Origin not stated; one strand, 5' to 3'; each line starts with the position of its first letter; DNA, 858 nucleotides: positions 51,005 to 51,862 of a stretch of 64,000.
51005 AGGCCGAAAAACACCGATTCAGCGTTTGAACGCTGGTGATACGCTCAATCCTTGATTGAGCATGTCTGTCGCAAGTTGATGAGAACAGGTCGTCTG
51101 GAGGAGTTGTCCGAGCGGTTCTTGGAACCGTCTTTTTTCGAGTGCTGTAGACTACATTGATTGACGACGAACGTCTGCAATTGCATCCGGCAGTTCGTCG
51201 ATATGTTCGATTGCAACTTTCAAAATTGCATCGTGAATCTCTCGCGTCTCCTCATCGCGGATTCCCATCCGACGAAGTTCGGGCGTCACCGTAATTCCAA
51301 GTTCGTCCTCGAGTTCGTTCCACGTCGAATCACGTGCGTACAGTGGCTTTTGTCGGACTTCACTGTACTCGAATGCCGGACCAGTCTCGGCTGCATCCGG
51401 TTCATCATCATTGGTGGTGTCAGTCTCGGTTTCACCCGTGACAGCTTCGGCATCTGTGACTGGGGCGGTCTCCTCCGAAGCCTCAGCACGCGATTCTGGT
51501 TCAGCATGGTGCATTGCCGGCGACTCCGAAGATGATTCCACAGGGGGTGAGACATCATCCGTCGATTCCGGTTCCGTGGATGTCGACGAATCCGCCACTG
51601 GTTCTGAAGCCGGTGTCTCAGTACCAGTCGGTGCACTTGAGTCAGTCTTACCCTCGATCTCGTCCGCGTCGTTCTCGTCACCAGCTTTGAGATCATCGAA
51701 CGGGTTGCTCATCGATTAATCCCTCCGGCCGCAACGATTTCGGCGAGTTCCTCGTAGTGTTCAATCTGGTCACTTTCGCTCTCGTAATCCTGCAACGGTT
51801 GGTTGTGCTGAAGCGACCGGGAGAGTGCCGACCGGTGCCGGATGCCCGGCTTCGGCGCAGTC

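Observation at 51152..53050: Plasmid-type partition locus: ATAGGT iteron array, parA, and a coupled acidic adaptor gene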

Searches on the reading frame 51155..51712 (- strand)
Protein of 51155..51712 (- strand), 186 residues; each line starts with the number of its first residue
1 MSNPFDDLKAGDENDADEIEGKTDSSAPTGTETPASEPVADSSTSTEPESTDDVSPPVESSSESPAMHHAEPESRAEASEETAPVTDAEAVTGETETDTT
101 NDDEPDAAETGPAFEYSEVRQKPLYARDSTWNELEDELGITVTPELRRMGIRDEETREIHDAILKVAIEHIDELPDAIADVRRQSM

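Call 6: search_protein_families(library=pfam, proteins=[window:51155-51712:-], max_evalue=1)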
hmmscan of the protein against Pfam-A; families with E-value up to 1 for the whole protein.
window:51155-51712:- (186 aa): 0 families

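Call 7: search_protein_families(library=ncbifam, proteins=[window:51155-51712:-], max_evalue=1)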
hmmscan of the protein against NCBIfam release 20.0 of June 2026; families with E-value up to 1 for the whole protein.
window:51155-51712:- (186 aa): 2 families
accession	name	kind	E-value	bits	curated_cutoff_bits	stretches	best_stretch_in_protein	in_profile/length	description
NF005846.3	PRK07764.1-6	equivalog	0.25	10.3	625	1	22-136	440-559/628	DNA polymerase III subunit gamma and tau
NF009040.0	PRK12373.1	equivalog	0.29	10.8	514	1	25-133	220-324/400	NADH-quinone oxidoreductase subunit E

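Call 10: find_homologous_proteins(query=window:51155-51712:-)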
Query window:51155-51712:- (186 aa): 116 proteins with E <= 0.001 among 476 candidates.
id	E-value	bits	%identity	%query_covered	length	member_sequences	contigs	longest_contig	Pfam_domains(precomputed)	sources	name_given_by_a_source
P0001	3.9e-109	380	100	100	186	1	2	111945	PF25925.1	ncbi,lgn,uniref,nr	ncbi:prolipoprotein diacylglyceryl transferase [Natronolimnobius baerhuensis]|uniref:Uncharacterized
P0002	8.3e-47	177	83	49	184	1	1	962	PF25925.1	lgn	-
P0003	3.3e-44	169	56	99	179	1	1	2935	PF25925.1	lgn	-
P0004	1.2e-42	164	57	99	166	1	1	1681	PF25925.1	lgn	-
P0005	6.7e-42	161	65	62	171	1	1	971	PF25925.1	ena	-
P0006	3.3e-41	159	53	99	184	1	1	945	PF25925.1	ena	-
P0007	4.0e-41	159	84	49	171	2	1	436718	PF25925.1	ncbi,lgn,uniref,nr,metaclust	ncbi:hypothetical protein [Halopiger xanaduensis]|uniref:Uncharacterized protein n=1 Tax=Halopiger x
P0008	1.5e-40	157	53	100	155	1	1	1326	PF25925.1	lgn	-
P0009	2.4e-39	153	65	62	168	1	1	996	PF25925.1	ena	-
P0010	6.5e-38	148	47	98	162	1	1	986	PF25925.1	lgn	-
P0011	4.2e-34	136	49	99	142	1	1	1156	PF25925.1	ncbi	ncbi:hypothetical protein GCM10009647_075270 [Streptomyces sanglieri]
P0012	5.3e-34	136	49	99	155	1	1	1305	PF25925.1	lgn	-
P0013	1.1e-33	135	79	43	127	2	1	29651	PF25925.1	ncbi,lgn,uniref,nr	ncbi:hypothetical protein [Natronorubrum thiooxidans]|uniref:Uncharacterized protein n=1 Tax=Natrono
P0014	1.1e-33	135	48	100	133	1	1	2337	PF25925.1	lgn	-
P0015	2.3e-33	134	51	97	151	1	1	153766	PF25925.1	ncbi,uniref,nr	ncbi:hypothetical protein [Natrarchaeobius chitinivorans]|uniref:hypothetical protein n=1 Tax=Natrar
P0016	2.7e-33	133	61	62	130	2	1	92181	PF25925.1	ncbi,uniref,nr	ncbi:hypothetical protein [Halostagnicola sp. A-GB9-2]|uniref:hypothetical protein n=1 Tax=Halostagn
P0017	5.4e-33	132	78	39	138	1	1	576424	PF25925.1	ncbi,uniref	ncbi:hypothetical protein AB7C87_07520 [Natrarchaeobius sp. A-rgal3]|uniref:hypothetical protein n=1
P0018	8.7e-33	132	76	42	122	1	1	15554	PF25925.1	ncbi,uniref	ncbi:hypothetical protein [Natronorubrum sp. A-ect3]|uniref:hypothetical protein n=1 Tax=Natronorubr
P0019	9.8e-33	132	76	42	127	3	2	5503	PF25925.1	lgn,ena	-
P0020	1.0e-32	132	44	100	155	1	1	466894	PF25925.1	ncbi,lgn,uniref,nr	ncbi:hypothetical protein [Halostagnicola kamekurae]|uniref:Uncharacterized protein n=1 Tax=Halostag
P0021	1.6e-32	131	74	43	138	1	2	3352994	PF25925.1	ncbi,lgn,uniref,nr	ncbi:hypothetical protein [Natronorubrum aibiense]|uniref:Uncharacterized protein n=1 Tax=Natronorub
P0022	4.2e-32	130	75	42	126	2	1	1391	PF25925.1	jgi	-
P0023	4.6e-32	129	75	43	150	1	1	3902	PF25925.1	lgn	-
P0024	5.6e-32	129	67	47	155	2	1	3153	PF25925.1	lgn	-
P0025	6.3e-32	129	72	47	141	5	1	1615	PF25925.1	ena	-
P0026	8.8e-32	129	68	49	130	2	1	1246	PF25925.1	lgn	-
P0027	9.4e-32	128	78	39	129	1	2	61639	PF25925.1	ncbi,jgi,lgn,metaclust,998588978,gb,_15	metaclust:\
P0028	1.2e-31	128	67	50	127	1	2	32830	PF25925.1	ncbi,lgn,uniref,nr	ncbi:hypothetical protein [Natronorubrum sulfidifaciens]|uniref:Uncharacterized protein n=1 Tax=Natr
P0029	1.5e-31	128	66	51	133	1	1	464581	PF25925.1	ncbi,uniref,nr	ncbi:hypothetical protein HALLA_00435 (plasmid) [Halostagnicola larsenii XH-48]|uniref:Uncharacteriz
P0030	3.7e-31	127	74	39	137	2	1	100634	PF25925.1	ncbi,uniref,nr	ncbi:hypothetical protein [Natrialba sp. INN-245]|uniref:hypothetical protein n=1 Tax=Natrialba sp. 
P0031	4.0e-31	126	62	61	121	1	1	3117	PF25925.1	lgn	-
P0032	2.6e-30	124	73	42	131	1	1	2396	PF25925.1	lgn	-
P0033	4.3e-29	120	62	52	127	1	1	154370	PF25925.1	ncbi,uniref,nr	ncbi:hypothetical protein [Natrarchaeobius oligotrophus]|uniref:Uncharacterized protein n=1 Tax=Natr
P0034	3.8e-27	113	63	44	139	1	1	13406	PF25925.1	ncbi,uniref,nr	ncbi:hypothetical protein [Natrialba asiatica]|uniref:Uncharacterized protein n=1 Tax=Natrialba asia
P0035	1.8e-26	111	65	40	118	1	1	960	PF25925.1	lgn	-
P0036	4.2e-26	110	62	42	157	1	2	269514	PF25925.1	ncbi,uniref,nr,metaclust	ncbi:uncharacterized protein Nmag_3970 (plasmid) [Natrialba magadii ATCC 43099]|uniref:Uncharacteriz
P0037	4.4e-26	110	65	42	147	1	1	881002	PF25925.1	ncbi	-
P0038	1.6e-24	105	40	99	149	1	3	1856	PF25925.1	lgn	-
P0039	1.3e-23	102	67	41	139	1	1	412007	PF25925.1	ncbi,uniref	ncbi:hypothetical protein V5735_22845 (plasmid) [Haladaptatus sp. SPP-AMP-3]|uniref:hypothetical pro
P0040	1.5e-23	102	55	54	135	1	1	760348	PF25925.1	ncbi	-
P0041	1.5e-23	102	40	99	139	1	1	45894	PF25925.1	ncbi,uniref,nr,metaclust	ncbi:hypothetical protein BG842_06070 [Haladaptatus sp. W1]|uniref:hypothetical protein n=1 Tax=Hala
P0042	1.7e-23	102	56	52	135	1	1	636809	PF25925.1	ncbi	-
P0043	1.8e-23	101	40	99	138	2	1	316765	PF25925.1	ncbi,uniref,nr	ncbi:hypothetical protein [Haladaptatus paucihalophilus]|uniref:hypothetical protein n=1 Tax=Haladap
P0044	6.3e-23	100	40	99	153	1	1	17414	PF25925.1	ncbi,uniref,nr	ncbi:hypothetical protein [Natrinema soli]|uniref:Uncharacterized protein n=1 Tax=Natrinema soli Tax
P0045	7.3e-23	100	41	99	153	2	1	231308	PF25925.1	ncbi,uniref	ncbi:hypothetical protein [Natrinema sp. H-ect4]|uniref:hypothetical protein n=1 Tax=Natrinema sp. H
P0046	8.3e-23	99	60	48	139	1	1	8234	PF25925.1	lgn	-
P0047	1.1e-22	99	57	52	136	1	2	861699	PF25925.1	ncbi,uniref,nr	ncbi:hypothetical protein ACFOZ7_12255 [Natribaculum luteum]|uniref:Uncharacterized protein n=1 Tax=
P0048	1.4e-22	99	41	99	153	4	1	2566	PF25925.1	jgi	-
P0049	2.3e-22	98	41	99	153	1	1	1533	PF25925.1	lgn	-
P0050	4.0e-22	97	42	99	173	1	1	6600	PF25925.1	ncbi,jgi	-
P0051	7.1e-22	96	40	99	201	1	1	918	PF25925.1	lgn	-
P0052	9.0e-22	96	39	99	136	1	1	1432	PF25925.1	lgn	-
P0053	1.4e-21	95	68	40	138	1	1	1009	PF25925.1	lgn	-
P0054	5.4e-21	93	48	67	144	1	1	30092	PF25925.1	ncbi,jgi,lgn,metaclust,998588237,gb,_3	metaclust:\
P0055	7.4e-21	93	55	45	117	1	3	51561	PF25925.1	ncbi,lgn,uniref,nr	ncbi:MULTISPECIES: hypothetical protein [Halobacteriales]|uniref:Uncharacterized protein n=2 Tax=Hal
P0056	8.2e-21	93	39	99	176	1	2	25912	PF25925.1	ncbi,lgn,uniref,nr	ncbi:hypothetical protein RBH26_19580 [Natronolimnohabitans sp. A-GB9]|uniref:hypothetical protein n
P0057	1.6e-20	92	42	99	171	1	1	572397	PF25925.1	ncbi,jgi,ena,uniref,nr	ncbi:hypothetical protein E2L06_16845 [Haloterrigena sp. H1]|uniref:hypothetical protein n=1 Tax=Hal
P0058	4.5e-20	90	39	99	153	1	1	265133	PF25925.1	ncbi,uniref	ncbi:hypothetical protein ACFR99_02920 [Haloarchaeobius amylolyticus]|uniref:Uncharacterized protein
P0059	6.2e-20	90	42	99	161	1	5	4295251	PF25925.1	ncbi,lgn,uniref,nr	ncbi:hypothetical protein NP511_21165 [Natrinema thermotolerans]|uniref:Uncharacterized protein n=1 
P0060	9.4e-20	89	40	99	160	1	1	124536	PF25925.1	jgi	-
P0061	1.1e-19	89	55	44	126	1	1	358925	PF25925.1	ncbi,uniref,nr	ncbi:hypothetical protein HYG81_23955 (plasmid) [Natrinema zhouii]|uniref:hypothetical protein n=1 T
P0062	1.1e-19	89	52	45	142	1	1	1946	PF25925.1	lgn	-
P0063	1.4e-19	89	38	99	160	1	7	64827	PF25925.1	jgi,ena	jgi:hypothetical protein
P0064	1.6e-19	89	70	32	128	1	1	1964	PF25925.1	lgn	-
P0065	1.9e-19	88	59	43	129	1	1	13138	PF25925.1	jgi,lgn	-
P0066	2.7e-19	88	51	44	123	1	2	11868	PF25925.1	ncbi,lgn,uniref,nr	ncbi:hypothetical protein [Natrinema gari]|uniref:Uncharacterized protein n=1 Tax=Natrinema gari JCM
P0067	4.2e-19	87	38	99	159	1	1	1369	PF25925.1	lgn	-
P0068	4.3e-19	87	48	51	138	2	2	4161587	PF25925.1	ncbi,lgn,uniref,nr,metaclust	ncbi:hypothetical protein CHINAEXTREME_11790 [Halobiforma lacisalsi AJ5]|uniref:Uncharacterized prot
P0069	4.9e-19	87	53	41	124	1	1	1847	PF25925.1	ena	-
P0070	5.1e-19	87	36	99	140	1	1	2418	PF25925.1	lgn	-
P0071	5.7e-19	87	51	42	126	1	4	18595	PF25925.1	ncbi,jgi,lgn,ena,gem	-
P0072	1.3e-18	86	50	44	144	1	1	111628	PF25925.1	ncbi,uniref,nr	ncbi:hypothetical protein CV102_22290 [Natronococcus pandeyae]|uniref:Uncharacterized protein n=1 Ta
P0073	1.3e-18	86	38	99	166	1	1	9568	PF25925.1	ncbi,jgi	-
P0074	1.7e-18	85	51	44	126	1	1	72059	PF25925.1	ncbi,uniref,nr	ncbi:hypothetical protein [Natrinema ejinorense]|uniref:Uncharacterized protein n=1 Tax=Natrinema ej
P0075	2.3e-18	85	40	99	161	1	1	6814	PF25925.1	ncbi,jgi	-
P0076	2.8e-18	85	39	99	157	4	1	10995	PF25925.1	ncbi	-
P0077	3.1e-18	84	37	99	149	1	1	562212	PF25925.1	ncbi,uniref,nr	ncbi:hypothetical protein [Halosolutus gelatinilyticus]|uniref:hypothetical protein n=1 Tax=Halosolu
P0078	3.4e-18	84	38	99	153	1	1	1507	PF25925.1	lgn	-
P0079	3.9e-18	84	41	99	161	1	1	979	PF25925.1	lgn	-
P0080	5.7e-18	84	49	42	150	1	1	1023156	PF25925.1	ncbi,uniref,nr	ncbi:hypothetical protein [Natronococcus wangiae]|uniref:hypothetical protein n=1 Tax=Natronococcus 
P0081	7.3e-18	83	38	99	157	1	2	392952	PF25925.1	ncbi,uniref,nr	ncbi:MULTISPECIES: hypothetical protein [Natrialbaceae]|uniref:hypothetical protein n=1 Tax=Natrialb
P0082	9.4e-18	83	37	99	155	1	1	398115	PF25925.1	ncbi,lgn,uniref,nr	ncbi:hypothetical protein [Natronorubrum texcoconense]|uniref:Uncharacterized protein n=1 Tax=Natron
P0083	9.6e-18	83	49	42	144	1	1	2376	PF25925.1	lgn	-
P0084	1.1e-17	83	37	99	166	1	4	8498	PF25925.1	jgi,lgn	-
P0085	1.3e-17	82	36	99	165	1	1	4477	PF25925.1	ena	-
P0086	1.4e-17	82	38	99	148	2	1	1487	PF25925.1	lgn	-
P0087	1.4e-17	82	52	41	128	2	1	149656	PF25925.1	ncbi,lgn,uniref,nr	ncbi:hypothetical protein C491_19599 [Natronococcus amylolyticus DSM 10524]|uniref:Uncharacterized p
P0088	1.4e-17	82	38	99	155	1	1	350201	PF25925.1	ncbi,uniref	ncbi:hypothetical protein [Natronorubrum sp. DTA7]|uniref:hypothetical protein n=1 Tax=Natronorubrum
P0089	1.5e-17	82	39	99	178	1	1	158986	PF25925.1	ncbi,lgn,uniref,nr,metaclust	ncbi:hypothetical protein [Natronolimnohabitans innermongolicus]|uniref:Uncharacterized protein n=1 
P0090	2.2e-17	82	50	43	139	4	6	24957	PF25925.1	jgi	jgi:hypothetical protein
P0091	2.6e-17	81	53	41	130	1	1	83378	PF25925.1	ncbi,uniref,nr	ncbi:hypothetical protein QA600_18075 [Natronococcus sp. A-GB1]|uniref:hypothetical protein n=1 Tax=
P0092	2.7e-17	81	39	99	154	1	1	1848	PF25925.1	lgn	-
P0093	3.1e-17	81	52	41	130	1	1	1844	PF25925.1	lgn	-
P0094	3.1e-17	81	36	99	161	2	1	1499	PF25925.1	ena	-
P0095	3.2e-17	81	51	41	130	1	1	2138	PF25925.1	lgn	-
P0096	3.9e-17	81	40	99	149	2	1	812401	PF25925.1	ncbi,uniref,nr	ncbi:hypothetical protein [Natronorubrum halophilum]|uniref:hypothetical protein n=1 Tax=Natronorubr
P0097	4.7e-17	81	52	41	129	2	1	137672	PF25925.1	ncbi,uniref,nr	ncbi:hypothetical protein [Natronococcus sp. A-GB7]|uniref:hypothetical protein n=1 Tax=Natronococcu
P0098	5.1e-17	81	39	99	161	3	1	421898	PF25925.1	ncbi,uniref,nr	ncbi:hypothetical protein A6E15_18370 [Natrinema saccharevitans]|uniref:Uncharacterized protein n=1 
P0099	5.5e-17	80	39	99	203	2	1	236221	PF25925.1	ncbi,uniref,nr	ncbi:hypothetical protein [Haloterrigena salifodinae]|uniref:hypothetical protein n=1 Tax=Haloterrig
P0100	7.1e-17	80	38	99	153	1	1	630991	PF25925.1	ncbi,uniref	ncbi:hypothetical protein [Natronorubrum sp. FCH18a]|uniref:hypothetical protein n=1 Tax=Natronorubr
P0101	7.3e-17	80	36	99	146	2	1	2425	PF25925.1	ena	-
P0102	1.2e-16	79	52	41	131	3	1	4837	PF25925.1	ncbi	-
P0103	1.3e-16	79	37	99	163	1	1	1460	PF25925.1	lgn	-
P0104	1.7e-16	79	33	99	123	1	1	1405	PF25925.1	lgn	-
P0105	1.9e-16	79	52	41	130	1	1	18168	PF25925.1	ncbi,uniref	ncbi:hypothetical protein [Natronococcus sp.]|uniref:hypothetical protein n=1 Tax=Natronococcus sp. 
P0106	2.3e-16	78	37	99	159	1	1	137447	PF25925.1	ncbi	ncbi:hypothetical protein [Natrinema thermotolerans]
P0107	2.8e-16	78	50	42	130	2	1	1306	PF25925.1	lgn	-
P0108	3.0e-16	78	49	40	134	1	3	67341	PF25925.1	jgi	jgi:hypothetical protein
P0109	4.0e-16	78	36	99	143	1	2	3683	PF25925.1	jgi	jgi:hypothetical protein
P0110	4.8e-16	77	38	99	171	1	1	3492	PF25925.1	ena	-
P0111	6.9e-16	77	51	41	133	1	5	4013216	PF25925.1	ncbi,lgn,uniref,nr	ncbi:hypothetical protein [Natronococcus occultus]|uniref:Uncharacterized protein n=1 Tax=Natronococ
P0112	1.2e-15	76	50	42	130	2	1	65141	PF25925.1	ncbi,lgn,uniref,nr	ncbi:hypothetical protein GWG54_12350 [Natronococcus sp. JC468]|uniref:hypothetical protein n=1 Tax=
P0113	1.5e-15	76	50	42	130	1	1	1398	PF25925.1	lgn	-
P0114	4.3e-15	74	35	99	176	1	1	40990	PF25925.1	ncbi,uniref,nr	ncbi:hypothetical protein D8Y22_05560 [Salinadaptatus halalkaliphilus]|uniref:Uncharacterized protei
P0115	1.7e-13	69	35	99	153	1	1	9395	PF25925.1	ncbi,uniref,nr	ncbi:hypothetical protein GS429_11570 [Natronorubrum sp. JWXQ-INN-674]|uniref:Uncharacterized protei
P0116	1.4e-12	66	35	99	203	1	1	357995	PF25925.1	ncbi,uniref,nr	ncbi:hypothetical protein HT576_21260 [Haloterrigena sp. SYSU A121-1]|uniref:Uncharacterized protein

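Call 11: search_protein_families(library=pfam, proteins=[P0007, P0029, P0055], max_evalue=10)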
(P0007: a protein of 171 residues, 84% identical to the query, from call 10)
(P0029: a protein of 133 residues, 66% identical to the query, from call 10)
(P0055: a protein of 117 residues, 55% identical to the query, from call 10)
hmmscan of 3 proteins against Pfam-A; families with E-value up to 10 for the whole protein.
P0007 (171 aa): 5 families
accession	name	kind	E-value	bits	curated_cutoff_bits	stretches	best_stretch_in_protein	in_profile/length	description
PF02724.19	CDC45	-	1.3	7.7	34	1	10-91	127-210/624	CDC45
PF05623.17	DUF789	-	1.4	9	25.5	1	40-106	87-155/296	Protein of unknown function (DUF789)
PF01080.22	Presenilin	-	1.8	7.7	34.3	1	16-90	248-320/408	Presenilin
PF05086.17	Dicty_REP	-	2.1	6.7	21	1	3-92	220-308/911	Dictyostelium (Slime Mold) REP protein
PF07218.16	RAP1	-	7.5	5.1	26.3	1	14-125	122-232/793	Rhoptry-associated protein 1 (RAP-1)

P0029 (133 aa): 0 families

P0055 (117 aa): 1 family
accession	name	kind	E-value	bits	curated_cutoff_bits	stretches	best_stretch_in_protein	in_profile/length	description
PF17035.10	BET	-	0.042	14.4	24.5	1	86-114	4-32/64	Bromodomain extra-terminal - transcription regulation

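Call 12: find_encoding_contigs(protein=P0001, flank=10000, max_places=3)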
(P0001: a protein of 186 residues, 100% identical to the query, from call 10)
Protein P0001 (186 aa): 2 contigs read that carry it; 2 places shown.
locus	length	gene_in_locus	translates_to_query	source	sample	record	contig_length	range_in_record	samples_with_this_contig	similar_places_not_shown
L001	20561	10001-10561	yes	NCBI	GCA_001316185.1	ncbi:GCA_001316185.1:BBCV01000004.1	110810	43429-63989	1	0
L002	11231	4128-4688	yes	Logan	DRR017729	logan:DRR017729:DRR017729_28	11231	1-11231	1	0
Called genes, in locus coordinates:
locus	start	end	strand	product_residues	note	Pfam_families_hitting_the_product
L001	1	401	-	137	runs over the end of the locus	PF01546:Peptidase_M20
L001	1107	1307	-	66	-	-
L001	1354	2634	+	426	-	PF04389:Peptidase_M28, PF01546:Peptidase_M20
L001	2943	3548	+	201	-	PF09339:HTH_IclR, PF12840:HTH_20 (weak), PF01022:HTH_5, PF21476:PF0610-like_N (faint), PF01614:IclR_C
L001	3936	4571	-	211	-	PF13610:DDE_Tnp_IS240 (weak)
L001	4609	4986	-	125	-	-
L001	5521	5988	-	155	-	PF02056:Glyco_hydro_4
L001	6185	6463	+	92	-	PF00072:Response_reg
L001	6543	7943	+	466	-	PF08447:PAS_3, PF13185:GAF_2, PF00512:HisKA, PF02518:HATPase_c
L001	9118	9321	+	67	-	PF10609:ParA (weak), PF13614:AAA_31, PF00142:Fer4_NifH (weak), PF01656:CbiA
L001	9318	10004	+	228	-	PF13614:AAA_31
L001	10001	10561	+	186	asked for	PF25925:DUF7970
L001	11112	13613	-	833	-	PF22904:NOMO1-like_2nd (faint), PF13715:CarbopepD_reg_2 (faint), PF09430:EMC7_beta-sandw (faint), PF14686:fn3_3 (faint), PF17802:SpaA (faint), PF13953:PapC_C (faint), PF13620:CarboxypepD_reg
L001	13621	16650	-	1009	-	PF09960:DUF2194 (faint), PF23355:IFT52_GIFT (faint), PF14258:DUF4350 (weak), PF09822:ABC_transp_aux (weak), PF00565:SNase, PF14258:DUF4350 (weak)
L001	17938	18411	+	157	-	PF05673:DUF815 (weak), PF13191:AAA_16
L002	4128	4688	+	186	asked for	PF25925:DUF7970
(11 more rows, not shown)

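Call 16: find_related_loci(query=A1, collection=genome_contigs, flank=4000)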
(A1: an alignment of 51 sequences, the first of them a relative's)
Query A1 (186 aa) in genome_contigs; peptide patterns used: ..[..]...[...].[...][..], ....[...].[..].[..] (x = any residue, [..] = any of these).
82 stretches matched a pattern; 42 encode a relative of the query (tblastn E <= 1e-3); 42 distinct loci.
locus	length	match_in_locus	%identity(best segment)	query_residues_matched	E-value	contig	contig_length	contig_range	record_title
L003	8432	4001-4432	51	3-182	6e-42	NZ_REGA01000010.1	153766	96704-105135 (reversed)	Natrarchaeobius chitinivorans strain AArcht4T Ga0101035_110, whole genome shotgun sequence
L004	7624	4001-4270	72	94-185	2e-40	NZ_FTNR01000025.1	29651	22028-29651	Natronorubrum thiooxidans strain HArc-T, whole genome shotgun sequence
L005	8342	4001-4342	61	71-185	5e-39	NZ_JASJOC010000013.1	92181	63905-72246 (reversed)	Halostagnicola sp. A-GB9-2 13, whole genome shotgun sequence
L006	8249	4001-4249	73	103-185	1e-38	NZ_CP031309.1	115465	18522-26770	Natronorubrum bangense strain JCM 10635 plasmid unnamed4, complete sequence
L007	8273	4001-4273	67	93-185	1e-38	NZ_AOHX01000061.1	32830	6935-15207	Natronorubrum sulfidifaciens JCM 14089 contig_61, whole genome shotgun sequence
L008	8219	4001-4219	78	113-185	4e-36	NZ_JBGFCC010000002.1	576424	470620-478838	Natrarchaeobius versutus strain A-rgal3 NODE_2_length_576424_cov_131.948705, whole genome shotgun sequence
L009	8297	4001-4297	66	86-175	3e-35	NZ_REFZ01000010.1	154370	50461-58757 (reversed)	Natrarchaeobius oligotrophus strain AArcht7 Ga0101038_110, whole genome shotgun sequence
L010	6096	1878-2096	74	113-185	4e-34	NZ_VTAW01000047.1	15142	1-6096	Natrialba swarupiae strain ESP3B_9 NODE_47_length_15142_cov_77.4898, whole genome shotgun sequence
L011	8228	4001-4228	67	110-185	5e-31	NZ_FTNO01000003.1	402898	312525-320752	Haladaptatus litoreus strain CGMCC 1.7737, whole genome shotgun sequence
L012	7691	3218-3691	42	1-185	8e-30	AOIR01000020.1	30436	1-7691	Natrinema thermotolerans DSM 11552 contig_20, whole genome shotgun sequence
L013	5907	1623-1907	56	83-178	1e-29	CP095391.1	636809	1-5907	Natribaculum breve strain TRM20010 plasmid unnamed1, complete sequence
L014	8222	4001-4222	65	110-184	9e-29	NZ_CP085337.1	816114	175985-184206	Haladaptatus halobius strain PSR5 plasmid unnamed1, complete sequence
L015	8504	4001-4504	42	1-185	3e-28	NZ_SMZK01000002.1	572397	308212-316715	Haloterrigena sp. H1 contig2, whole genome shotgun sequence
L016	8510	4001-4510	40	1-185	5e-28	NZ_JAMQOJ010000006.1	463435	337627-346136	Natrinema sp. 1APR25-10V2 NODE_6_length_463435_cov_50.286308, whole genome shotgun sequence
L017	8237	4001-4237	62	107-185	5e-28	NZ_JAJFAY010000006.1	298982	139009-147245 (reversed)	Haladaptatus sp. DYF46 Scaffold6_1, whole genome shotgun sequence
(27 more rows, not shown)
